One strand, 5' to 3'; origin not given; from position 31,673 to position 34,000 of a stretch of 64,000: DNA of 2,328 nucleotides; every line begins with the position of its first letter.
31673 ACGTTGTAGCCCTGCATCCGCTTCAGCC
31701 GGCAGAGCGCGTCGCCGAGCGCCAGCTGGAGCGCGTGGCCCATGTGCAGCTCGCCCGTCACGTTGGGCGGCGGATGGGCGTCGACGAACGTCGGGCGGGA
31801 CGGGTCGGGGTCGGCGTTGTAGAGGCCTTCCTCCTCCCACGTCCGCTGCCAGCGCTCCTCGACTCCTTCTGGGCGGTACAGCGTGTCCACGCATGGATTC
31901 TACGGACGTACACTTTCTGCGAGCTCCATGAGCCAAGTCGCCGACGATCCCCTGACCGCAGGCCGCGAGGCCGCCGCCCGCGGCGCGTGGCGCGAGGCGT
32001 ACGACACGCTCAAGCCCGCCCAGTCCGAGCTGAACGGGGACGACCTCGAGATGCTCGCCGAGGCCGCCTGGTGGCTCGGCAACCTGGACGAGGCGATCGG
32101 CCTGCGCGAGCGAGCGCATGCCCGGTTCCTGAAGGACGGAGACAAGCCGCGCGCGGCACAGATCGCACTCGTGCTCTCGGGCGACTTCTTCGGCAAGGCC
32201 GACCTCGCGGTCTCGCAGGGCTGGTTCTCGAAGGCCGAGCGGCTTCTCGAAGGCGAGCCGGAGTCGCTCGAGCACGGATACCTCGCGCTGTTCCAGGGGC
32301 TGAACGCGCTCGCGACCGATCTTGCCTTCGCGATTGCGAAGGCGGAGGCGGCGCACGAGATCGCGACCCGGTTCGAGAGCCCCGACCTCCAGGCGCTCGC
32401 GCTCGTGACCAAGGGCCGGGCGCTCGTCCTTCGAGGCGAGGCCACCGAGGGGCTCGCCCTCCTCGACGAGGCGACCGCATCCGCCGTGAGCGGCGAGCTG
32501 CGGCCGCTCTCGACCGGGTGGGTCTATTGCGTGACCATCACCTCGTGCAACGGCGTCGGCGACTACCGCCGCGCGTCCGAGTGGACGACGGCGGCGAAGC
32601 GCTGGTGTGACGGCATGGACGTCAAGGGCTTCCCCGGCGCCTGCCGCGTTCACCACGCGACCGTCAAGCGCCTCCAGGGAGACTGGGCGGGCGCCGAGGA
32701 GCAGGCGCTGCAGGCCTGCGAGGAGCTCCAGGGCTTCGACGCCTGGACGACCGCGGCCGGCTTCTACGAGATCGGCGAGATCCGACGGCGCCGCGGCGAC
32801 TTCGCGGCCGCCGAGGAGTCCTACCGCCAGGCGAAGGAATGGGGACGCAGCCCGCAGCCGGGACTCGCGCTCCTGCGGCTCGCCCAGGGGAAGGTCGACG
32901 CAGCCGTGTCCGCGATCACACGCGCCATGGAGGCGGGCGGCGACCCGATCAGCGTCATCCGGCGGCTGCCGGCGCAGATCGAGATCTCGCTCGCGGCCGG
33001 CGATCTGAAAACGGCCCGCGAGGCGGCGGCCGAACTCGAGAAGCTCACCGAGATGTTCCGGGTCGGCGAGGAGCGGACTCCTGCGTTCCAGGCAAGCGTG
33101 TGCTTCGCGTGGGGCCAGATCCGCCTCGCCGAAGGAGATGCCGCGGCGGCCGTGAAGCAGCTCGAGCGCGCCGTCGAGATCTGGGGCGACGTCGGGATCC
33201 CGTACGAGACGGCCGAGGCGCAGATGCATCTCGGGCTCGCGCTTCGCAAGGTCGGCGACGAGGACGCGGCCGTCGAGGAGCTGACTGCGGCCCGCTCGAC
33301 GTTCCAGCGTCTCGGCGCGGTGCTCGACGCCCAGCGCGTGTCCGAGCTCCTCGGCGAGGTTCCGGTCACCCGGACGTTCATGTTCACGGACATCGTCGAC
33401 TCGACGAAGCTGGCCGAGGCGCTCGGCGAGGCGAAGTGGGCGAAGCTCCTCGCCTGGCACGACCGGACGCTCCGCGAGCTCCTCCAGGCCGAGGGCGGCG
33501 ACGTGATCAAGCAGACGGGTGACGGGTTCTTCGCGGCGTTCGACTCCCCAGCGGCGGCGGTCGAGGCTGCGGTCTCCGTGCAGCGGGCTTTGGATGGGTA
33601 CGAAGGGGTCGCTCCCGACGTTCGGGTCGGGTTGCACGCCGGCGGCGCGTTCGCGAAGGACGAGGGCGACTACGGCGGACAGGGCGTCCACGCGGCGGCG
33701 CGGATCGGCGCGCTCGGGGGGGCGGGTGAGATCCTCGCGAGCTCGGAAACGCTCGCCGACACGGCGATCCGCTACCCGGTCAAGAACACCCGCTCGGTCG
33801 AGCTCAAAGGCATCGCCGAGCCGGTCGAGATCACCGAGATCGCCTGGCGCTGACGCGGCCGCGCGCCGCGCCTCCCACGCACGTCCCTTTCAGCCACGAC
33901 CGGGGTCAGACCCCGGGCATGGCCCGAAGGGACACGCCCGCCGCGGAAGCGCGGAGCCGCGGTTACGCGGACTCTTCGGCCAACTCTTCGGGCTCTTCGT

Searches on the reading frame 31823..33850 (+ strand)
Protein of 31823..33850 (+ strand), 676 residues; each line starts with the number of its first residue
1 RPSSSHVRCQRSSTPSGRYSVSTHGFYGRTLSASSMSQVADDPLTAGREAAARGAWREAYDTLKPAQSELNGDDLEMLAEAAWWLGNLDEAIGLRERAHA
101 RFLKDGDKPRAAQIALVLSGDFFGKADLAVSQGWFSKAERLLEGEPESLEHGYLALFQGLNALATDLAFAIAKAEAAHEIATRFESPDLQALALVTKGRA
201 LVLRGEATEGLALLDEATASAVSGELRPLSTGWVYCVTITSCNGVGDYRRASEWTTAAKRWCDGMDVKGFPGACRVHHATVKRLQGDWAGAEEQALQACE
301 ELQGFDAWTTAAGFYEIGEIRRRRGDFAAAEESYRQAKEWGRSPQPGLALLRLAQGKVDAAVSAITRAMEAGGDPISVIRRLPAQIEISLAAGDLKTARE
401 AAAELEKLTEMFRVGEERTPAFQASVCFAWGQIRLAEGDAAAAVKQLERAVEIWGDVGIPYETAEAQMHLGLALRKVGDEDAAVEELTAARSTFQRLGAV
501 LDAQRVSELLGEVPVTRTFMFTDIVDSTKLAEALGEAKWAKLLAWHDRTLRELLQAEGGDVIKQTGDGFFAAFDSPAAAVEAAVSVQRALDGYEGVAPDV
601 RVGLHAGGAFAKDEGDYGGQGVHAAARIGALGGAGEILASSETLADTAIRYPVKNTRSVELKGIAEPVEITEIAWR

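Call 28: search_protein_families(library=pfam, proteins=[window:31823-33850:+], max_evalue=0.00001)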
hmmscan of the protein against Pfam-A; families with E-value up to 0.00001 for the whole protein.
window:31823-33850:+ (676 aa): 4 families
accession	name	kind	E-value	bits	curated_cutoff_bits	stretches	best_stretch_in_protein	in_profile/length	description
PF13424.12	TPR_12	-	5.9e-16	58.9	30.1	0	430-492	9-73/77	Tetratricopeptide repeat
PF00211.25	Guanylate_cyc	-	1.4e-08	35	21.9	1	518-663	10-172/183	Adenylate and Guanylate cyclase catalytic domain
PF13181.12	TPR_8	-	1.5e-07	31.5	25.7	0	314-340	4-30/34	Tetratricopeptide repeat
PF13428.12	TPR_14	-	2e-06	28.3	23.5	0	429-456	6-33/44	Tetratricopeptide repeat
